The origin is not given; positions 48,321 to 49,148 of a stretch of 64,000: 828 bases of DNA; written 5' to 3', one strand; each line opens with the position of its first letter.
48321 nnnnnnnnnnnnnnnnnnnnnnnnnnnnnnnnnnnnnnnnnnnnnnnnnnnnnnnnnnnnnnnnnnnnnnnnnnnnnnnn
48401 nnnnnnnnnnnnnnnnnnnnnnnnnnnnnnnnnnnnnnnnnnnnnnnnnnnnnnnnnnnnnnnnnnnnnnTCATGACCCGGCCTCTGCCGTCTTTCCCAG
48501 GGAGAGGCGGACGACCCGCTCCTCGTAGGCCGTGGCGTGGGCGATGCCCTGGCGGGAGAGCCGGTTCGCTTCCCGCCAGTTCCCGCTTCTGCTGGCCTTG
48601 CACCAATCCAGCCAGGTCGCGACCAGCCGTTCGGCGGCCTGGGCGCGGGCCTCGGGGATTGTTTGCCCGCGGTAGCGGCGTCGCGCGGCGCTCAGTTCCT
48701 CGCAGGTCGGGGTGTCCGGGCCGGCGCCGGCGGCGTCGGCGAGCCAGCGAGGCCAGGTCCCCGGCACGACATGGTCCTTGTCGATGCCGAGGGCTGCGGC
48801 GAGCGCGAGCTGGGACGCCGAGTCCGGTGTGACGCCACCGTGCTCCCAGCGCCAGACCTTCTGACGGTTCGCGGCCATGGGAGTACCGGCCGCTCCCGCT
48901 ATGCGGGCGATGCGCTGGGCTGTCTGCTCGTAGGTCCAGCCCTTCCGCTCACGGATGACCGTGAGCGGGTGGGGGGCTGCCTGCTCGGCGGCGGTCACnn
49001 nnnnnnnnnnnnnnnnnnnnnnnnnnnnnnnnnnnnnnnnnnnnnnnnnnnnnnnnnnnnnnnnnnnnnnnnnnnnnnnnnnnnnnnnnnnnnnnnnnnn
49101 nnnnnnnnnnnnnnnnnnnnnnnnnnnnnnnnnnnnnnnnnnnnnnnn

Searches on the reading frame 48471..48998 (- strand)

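Call 77: search_protein_families(library=phrogs, proteins=[window:48471-48998:-], max_evalue=0.001)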
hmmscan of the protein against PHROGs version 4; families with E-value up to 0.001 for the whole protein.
window:48471-48998:- (175 aa): 1 family
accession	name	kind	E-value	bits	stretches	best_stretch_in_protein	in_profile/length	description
phrog_10886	-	transcription regulation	5.2e-07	30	1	9-104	5-98/457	transcriptional regulator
